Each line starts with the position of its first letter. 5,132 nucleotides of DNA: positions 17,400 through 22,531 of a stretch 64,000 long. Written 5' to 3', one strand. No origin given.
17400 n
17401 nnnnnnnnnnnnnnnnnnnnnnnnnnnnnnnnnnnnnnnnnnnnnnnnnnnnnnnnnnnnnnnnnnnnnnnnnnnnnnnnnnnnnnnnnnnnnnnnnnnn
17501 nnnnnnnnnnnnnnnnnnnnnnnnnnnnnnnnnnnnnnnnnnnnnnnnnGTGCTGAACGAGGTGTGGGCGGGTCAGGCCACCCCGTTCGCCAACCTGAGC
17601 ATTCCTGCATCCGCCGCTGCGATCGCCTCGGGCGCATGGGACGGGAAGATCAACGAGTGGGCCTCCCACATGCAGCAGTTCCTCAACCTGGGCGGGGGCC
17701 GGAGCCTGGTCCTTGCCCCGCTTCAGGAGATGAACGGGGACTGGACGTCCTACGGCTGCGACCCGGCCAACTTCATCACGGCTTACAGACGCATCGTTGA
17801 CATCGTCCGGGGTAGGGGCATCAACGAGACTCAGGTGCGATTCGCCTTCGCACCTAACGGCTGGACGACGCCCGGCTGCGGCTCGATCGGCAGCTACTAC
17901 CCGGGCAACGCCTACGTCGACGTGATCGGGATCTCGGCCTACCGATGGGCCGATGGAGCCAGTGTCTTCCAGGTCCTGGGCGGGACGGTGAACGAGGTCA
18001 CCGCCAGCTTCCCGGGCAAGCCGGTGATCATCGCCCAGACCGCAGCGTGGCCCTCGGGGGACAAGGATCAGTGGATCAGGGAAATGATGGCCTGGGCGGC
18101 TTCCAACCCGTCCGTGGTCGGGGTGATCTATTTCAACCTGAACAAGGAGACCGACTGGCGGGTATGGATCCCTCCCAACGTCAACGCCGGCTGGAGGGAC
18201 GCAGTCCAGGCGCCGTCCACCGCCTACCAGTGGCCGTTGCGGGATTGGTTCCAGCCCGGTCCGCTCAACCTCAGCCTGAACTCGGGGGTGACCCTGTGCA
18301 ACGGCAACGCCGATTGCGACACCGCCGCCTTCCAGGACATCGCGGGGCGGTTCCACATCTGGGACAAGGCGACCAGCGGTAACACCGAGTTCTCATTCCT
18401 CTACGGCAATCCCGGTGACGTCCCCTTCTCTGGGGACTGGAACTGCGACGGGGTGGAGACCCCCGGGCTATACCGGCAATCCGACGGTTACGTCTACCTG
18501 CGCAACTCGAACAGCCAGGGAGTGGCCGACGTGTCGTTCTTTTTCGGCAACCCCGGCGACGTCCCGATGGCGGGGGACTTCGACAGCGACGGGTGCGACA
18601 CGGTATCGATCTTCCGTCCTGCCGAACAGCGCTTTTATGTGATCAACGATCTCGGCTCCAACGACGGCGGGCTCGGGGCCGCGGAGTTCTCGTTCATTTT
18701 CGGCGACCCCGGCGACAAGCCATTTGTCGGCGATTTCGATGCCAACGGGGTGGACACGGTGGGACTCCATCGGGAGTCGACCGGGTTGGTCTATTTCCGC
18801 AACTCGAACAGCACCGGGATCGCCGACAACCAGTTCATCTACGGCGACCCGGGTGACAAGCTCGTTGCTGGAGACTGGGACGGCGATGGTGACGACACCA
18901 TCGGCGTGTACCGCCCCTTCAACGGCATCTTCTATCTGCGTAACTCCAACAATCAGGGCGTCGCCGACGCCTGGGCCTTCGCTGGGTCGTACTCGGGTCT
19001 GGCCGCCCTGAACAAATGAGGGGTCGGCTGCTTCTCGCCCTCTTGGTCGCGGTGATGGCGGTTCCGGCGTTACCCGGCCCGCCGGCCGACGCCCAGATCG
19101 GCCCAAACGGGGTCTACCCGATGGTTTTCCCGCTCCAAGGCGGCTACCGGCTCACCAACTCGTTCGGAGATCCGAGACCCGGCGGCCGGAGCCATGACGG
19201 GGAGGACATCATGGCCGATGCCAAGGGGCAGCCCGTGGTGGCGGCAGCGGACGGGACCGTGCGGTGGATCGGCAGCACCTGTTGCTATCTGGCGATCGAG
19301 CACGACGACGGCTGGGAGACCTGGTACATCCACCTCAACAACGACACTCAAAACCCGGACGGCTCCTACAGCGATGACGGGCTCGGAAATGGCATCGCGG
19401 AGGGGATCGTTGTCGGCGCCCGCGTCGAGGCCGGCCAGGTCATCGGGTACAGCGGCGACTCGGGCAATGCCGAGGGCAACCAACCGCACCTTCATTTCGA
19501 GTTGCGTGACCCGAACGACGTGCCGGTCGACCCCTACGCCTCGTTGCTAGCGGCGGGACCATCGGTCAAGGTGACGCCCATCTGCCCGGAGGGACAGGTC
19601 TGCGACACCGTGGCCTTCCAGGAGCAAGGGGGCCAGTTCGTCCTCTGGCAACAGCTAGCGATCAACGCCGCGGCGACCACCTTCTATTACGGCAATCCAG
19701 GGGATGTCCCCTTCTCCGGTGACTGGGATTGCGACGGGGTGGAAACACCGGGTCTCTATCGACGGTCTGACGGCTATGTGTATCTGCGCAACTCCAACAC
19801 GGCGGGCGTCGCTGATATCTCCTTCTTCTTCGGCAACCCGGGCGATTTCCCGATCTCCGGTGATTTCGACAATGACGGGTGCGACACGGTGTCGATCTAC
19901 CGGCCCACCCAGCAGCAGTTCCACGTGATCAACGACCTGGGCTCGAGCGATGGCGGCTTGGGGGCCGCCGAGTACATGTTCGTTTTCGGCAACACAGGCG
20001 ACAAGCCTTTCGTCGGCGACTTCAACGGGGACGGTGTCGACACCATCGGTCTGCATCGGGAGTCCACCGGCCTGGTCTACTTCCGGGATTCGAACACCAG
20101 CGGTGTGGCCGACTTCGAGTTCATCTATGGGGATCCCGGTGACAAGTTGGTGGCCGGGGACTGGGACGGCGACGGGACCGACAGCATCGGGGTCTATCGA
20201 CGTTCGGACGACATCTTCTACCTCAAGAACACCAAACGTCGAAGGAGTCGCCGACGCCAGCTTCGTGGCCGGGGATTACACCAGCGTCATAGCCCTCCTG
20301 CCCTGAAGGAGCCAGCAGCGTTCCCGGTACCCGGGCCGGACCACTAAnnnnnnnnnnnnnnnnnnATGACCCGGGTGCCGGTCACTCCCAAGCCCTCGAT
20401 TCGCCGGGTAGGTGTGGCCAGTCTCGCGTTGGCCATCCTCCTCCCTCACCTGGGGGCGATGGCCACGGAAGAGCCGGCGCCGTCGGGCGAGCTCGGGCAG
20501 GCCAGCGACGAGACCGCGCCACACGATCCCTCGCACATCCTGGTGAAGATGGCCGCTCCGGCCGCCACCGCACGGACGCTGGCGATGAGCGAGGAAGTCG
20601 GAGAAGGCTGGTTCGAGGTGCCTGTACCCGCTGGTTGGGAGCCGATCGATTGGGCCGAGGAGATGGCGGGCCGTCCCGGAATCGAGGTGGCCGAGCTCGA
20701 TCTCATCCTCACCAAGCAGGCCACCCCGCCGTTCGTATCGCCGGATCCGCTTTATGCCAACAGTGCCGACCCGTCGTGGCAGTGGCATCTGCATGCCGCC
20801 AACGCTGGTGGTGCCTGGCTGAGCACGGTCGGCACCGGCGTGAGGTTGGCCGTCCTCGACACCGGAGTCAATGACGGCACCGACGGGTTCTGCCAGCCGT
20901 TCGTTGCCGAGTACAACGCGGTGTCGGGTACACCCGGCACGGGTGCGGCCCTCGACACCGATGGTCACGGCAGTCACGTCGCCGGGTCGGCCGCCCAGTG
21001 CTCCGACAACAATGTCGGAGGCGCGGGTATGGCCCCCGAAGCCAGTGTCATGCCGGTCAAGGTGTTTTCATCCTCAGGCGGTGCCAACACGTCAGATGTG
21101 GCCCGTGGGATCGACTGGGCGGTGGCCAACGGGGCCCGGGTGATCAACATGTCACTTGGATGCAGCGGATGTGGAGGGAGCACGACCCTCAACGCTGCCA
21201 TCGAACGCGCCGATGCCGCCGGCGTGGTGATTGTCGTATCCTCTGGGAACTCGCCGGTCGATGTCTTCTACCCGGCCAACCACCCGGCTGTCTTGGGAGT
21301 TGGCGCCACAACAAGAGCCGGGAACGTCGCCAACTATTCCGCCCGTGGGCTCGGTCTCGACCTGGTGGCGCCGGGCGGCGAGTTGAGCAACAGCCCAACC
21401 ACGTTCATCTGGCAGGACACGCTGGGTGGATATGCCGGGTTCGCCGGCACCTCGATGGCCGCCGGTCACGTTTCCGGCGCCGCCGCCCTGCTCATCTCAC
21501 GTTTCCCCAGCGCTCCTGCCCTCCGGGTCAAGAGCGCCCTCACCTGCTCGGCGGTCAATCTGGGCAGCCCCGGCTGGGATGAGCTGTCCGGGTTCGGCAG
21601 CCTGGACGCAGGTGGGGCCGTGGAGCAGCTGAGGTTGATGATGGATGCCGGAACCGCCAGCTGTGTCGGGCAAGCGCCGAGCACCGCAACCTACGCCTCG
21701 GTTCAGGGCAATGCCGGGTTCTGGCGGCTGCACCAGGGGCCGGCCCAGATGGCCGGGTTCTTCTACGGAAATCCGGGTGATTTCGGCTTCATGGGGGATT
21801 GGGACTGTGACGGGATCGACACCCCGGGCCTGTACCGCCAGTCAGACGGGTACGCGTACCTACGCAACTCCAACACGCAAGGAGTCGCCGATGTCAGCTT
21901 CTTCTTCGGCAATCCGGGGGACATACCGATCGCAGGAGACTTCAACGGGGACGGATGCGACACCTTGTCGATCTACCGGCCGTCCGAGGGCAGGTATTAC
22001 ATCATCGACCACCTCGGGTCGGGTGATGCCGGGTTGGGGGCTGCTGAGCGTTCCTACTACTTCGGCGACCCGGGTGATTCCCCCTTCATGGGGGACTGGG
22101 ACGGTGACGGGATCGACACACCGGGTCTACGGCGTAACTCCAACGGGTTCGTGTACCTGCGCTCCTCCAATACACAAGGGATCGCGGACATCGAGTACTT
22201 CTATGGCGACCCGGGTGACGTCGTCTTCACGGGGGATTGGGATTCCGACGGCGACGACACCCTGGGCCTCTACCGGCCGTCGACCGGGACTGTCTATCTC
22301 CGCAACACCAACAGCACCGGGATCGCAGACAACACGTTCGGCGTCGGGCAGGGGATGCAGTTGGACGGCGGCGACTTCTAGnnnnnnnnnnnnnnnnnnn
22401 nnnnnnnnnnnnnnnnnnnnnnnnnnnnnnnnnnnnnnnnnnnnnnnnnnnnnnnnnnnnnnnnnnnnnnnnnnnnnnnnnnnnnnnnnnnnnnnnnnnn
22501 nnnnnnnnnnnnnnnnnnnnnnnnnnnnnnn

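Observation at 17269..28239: Five neighbouring secreted enzymes share one conserved ~200-aa four-repeat (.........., FG-GAP/VCBS-like) module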

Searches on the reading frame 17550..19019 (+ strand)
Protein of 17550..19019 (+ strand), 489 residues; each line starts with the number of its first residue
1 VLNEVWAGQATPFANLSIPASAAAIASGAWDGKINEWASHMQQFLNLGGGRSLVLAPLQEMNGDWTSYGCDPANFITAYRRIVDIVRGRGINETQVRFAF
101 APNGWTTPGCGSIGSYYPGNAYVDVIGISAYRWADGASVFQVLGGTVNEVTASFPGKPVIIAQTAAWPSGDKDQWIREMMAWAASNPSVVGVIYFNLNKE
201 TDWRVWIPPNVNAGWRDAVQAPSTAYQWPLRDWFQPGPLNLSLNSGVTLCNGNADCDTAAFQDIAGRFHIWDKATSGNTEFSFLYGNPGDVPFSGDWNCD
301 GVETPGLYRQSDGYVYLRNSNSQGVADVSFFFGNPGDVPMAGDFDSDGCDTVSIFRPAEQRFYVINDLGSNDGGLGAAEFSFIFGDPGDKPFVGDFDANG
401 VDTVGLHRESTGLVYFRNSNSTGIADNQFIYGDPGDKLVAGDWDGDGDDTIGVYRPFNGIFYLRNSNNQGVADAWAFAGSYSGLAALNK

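Call 8: search_protein_families(library=pfam, max_evalue=1, proteins=[window:17550-19019:+])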
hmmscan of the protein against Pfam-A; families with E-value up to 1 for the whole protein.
window:17550-19019:+ (489 aa): 1 family
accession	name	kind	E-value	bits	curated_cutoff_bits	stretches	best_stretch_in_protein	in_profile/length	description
PF02156.21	Glyco_hydro_26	-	4.1e-06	26.8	20.2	1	52-168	152-277/311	Glycosyl hydrolase family 26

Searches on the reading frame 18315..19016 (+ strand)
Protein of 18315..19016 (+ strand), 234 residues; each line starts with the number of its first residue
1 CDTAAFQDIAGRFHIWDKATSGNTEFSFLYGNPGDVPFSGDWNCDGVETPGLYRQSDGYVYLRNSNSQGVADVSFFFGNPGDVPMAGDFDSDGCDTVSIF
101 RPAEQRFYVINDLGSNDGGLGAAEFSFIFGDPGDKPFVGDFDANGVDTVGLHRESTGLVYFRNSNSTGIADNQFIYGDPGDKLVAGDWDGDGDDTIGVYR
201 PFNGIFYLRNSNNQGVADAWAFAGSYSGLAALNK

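Call 8: search_protein_families(library=pfam, max_evalue=1, proteins=[window:18315-19016:+])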
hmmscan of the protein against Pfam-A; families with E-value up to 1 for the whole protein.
seq(234 aa): 0 families

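Call 9: search_protein_families(library=ncbifam, max_evalue=1, proteins=[window:18315-19016:+])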
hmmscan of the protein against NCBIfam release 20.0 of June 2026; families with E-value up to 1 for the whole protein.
seq(234 aa): 0 families

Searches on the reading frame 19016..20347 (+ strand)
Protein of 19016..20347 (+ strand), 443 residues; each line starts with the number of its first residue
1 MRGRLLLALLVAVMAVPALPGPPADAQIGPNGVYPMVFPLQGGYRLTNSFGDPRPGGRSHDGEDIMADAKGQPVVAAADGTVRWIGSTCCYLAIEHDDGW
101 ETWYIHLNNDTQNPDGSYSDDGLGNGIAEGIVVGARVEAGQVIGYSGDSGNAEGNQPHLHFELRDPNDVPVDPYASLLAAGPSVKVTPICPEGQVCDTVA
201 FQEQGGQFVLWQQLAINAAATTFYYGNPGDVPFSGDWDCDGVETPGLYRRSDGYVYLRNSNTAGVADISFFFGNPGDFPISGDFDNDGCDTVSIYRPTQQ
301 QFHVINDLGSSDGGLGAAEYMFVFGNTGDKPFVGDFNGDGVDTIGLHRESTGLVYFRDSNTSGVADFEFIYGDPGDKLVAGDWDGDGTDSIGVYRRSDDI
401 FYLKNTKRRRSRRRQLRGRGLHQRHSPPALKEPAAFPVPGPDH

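Call 8: search_protein_families(library=pfam, max_evalue=1, proteins=[window:19016-20347:+])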
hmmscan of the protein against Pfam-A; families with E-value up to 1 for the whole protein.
window:19016-20347:+ (443 aa): 3 families
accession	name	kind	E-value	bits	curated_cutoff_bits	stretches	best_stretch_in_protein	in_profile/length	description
PF01551.29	Peptidase_M23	-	2.3e-18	66.6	28.7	2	132-173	58-96/96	Peptidase family M23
PF00358.26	PTS_EIIA_1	-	0.053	13.7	27.2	1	64-117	30-82/127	phosphoenolpyruvate-dependent sugar phosphotransferase system, EIIA 1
PF21601.3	GldM_2nd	-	0.1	13.5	24.4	1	263-305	55-97/98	GldM second domain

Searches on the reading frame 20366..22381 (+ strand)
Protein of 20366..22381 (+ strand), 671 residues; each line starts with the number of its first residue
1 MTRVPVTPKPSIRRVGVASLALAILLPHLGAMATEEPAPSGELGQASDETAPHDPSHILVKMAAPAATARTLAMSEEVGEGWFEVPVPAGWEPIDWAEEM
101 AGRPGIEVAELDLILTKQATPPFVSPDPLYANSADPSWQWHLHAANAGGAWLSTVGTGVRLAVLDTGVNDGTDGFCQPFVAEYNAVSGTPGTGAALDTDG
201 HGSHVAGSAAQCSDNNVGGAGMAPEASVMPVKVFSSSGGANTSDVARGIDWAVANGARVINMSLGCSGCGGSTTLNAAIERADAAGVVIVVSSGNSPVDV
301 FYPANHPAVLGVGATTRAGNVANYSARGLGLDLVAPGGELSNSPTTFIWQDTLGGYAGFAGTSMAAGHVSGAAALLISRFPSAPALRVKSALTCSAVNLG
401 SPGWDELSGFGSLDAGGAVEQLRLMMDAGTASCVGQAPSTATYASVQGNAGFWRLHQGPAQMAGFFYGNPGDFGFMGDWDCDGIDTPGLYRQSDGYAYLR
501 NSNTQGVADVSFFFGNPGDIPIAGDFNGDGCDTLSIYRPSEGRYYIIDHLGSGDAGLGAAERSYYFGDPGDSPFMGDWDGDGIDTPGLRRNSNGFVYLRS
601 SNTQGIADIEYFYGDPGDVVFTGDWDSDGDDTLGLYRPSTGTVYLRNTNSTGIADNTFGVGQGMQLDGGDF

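Call 8: search_protein_families(library=pfam, max_evalue=1, proteins=[window:20366-22381:+])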
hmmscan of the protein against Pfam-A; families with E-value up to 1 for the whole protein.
window:20366-22381:+ (671 aa): 1 family
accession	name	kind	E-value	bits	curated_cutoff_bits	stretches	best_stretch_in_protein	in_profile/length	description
PF00082.27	Peptidase_S8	-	6.9e-49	167.1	21.8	1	156-411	1-288/288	Subtilase family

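Call 9: search_protein_families(library=ncbifam, max_evalue=1, proteins=[window:20366-22381:+])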
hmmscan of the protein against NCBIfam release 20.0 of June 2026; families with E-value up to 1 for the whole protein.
window:20366-22381:+ (671 aa): 8 families
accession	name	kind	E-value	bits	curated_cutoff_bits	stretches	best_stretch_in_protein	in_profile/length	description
TIGR03921.1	T7SS_mycosin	equivalog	1.4e-50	172.4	278.75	1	149-429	5-293/353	type VII secretion-associated serine protease mycosin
NF049966.1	QH_SP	equivalog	1.1e-22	80.4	165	1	161-398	2-213/219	subtilisin-like serine protease QhpE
TIGR03895.1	protease_PatA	subfamily_domain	5e-14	52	421.05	1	214-406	12-210/606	PatA/PatG family cyanobactin maturation protease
NF033595.1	denti_PrtP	equivalog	3.4e-13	49.1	300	2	260-420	342-503/606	dentilisin complex serine proteinase subunit PrtP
NF040553.1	SGO_0316_fam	subfamily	1.1e-11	43.2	1400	1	197-304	356-472/1486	SGO_0316/SGO_0317 family LPXTG-anchored serine peptidase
NF051851.1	AtpSerPepEprS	equivalog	9.1e-05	20.7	1700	1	354-383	295-324/988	autotransporter serine peptidase EprS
NF052416.1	ISCR_clade_Ia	exception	0.089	11.3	925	1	198-286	394-481/509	ISCR element clade Ia family transposase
NF040809.1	germ_prot_CspBA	exception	0.2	9.2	1250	1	196-295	719-823/1099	bifunctional germination protease/germinant receptor pseudoprotease CspBA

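Call 18: find_encoding_contigs(protein=window:20366-22378:+, flank=10000, max_places=4)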
Protein window:20366-22378:+ (671 aa): no gene with exactly this product is on record in the collection.
